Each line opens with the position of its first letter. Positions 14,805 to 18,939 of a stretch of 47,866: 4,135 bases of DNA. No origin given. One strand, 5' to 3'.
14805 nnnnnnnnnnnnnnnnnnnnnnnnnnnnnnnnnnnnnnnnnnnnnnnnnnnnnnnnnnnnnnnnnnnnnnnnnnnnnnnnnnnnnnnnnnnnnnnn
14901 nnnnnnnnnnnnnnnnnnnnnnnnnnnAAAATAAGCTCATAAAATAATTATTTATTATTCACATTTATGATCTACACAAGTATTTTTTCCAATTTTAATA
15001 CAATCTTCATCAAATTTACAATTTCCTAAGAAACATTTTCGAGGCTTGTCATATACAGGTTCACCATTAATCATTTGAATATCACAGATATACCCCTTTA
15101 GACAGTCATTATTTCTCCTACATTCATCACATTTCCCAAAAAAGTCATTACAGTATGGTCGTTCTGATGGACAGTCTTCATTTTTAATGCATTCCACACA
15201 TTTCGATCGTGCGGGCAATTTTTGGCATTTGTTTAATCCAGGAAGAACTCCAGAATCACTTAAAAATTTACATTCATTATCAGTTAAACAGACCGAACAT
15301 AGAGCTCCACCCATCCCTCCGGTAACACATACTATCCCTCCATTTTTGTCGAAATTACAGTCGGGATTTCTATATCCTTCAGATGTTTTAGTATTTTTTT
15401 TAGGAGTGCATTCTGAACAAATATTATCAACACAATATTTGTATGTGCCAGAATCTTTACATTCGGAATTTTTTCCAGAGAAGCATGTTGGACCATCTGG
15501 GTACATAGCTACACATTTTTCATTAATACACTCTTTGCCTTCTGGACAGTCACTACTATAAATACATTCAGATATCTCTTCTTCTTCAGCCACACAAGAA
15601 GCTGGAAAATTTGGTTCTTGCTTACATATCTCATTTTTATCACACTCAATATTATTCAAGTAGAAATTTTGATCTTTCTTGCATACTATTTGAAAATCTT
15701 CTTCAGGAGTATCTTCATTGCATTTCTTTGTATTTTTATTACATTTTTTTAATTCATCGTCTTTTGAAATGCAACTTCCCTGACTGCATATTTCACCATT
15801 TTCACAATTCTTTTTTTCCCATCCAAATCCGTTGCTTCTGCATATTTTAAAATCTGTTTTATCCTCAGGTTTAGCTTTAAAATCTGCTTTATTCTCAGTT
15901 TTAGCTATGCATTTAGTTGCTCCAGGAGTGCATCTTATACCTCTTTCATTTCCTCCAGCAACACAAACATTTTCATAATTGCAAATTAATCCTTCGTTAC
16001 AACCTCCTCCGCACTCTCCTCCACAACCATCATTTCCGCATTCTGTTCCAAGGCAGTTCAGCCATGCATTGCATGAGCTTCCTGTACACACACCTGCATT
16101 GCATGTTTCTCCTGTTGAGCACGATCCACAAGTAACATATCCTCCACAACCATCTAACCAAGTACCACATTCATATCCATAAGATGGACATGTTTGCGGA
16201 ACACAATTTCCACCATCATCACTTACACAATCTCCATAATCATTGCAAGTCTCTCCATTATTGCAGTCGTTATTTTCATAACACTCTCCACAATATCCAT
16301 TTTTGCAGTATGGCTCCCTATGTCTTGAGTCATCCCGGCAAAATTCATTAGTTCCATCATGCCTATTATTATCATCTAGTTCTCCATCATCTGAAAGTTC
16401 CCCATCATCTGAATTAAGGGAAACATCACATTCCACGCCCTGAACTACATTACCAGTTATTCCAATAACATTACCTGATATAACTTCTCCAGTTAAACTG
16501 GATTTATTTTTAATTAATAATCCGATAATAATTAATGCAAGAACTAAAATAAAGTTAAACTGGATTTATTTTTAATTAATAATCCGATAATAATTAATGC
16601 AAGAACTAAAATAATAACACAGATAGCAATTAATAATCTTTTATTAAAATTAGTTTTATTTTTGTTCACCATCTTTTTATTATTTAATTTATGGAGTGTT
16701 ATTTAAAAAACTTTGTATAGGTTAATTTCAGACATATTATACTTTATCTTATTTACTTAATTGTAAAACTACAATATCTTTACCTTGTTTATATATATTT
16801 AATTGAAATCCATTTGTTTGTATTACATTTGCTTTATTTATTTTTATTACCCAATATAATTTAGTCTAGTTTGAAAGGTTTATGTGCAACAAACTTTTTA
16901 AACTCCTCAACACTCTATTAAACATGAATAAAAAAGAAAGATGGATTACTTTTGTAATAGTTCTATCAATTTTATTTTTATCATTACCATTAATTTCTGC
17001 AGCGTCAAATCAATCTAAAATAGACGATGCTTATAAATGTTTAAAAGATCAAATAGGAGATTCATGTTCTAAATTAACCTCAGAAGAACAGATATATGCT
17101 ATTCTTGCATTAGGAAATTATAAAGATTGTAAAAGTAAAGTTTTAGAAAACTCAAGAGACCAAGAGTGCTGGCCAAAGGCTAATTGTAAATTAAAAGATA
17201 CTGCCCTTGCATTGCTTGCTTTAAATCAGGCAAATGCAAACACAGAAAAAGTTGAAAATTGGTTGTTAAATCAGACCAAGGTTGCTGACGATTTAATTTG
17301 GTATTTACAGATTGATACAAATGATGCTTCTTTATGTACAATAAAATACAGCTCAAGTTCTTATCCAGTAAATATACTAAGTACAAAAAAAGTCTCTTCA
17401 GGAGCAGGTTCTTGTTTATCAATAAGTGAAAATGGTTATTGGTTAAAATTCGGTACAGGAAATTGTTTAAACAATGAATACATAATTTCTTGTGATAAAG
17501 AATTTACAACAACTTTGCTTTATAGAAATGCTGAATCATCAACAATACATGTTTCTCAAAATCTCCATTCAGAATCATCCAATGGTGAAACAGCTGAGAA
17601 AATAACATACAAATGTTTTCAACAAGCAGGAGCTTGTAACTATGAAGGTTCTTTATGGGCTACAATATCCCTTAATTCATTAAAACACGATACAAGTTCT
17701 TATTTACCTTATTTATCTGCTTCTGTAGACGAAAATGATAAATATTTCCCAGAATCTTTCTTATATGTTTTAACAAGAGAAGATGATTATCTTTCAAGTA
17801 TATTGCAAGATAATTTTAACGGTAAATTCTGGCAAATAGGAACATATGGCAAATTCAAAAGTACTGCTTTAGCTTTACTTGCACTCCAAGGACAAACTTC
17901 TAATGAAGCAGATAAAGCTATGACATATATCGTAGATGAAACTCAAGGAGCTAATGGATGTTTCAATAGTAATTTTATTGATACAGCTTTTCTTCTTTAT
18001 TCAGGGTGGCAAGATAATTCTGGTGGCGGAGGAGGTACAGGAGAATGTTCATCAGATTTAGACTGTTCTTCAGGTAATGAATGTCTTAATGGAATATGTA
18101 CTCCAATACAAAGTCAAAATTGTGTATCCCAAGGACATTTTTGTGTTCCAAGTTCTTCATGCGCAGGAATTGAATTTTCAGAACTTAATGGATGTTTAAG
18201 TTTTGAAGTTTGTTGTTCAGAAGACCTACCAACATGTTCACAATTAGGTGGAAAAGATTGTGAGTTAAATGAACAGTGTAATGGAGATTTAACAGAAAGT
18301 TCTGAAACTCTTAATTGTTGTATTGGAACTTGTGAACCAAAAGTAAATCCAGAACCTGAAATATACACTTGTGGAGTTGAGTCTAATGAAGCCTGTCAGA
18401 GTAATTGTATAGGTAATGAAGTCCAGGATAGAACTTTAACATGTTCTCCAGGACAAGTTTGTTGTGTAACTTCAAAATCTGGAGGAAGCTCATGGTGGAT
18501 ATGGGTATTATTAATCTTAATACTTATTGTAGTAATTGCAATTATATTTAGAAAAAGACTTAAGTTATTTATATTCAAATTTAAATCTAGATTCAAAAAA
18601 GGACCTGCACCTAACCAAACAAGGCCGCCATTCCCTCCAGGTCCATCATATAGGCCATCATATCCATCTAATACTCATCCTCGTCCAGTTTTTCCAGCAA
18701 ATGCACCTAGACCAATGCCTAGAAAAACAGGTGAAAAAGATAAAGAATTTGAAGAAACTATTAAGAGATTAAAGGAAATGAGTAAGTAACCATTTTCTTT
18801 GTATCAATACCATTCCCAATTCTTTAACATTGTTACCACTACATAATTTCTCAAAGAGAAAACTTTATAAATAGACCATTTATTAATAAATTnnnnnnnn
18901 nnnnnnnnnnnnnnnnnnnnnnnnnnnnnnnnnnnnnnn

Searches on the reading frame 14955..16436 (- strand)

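Call 5: search_protein_families(library=pfam, proteins=[window:14955-16436:-], max_evalue=0.01)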
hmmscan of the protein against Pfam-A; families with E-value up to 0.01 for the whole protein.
window:14955-16436:- (493 aa): 3 families
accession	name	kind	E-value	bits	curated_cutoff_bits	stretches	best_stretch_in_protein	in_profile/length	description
PF21164.2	Dumpy_DPY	-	4.2e-05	23.8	27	1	290-309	3-22/24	Dumpy, DPY module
PF04706.18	Dickkopf_N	-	0.0011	19.7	25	1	262-309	5-51/51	Dickkopf N-terminal cysteine-rich region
PF23416.1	DUF7107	-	0.0032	18.2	24.6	1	290-340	1-46/48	Domain of unknown function (DUF7107)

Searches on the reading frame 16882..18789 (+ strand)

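Call 5: search_protein_families(library=pfam, proteins=[window:16882-18789:+], max_evalue=0.01)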
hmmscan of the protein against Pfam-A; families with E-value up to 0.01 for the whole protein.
window:16882-18789:+ (635 aa): 1 family
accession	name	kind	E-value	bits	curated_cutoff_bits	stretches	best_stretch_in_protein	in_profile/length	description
PF12273.13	RCR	-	0.0087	17.2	27.8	0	541-620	2-77/117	Chitin synthesis regulation, resistance to Congo red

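Call 82: search_protein_families(library=ncbifam, proteins=[window:16882-18789:+], max_evalue=0.01)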
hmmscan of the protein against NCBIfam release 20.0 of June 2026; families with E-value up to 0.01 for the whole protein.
window:16882-18789:+ (635 aa): 0 families
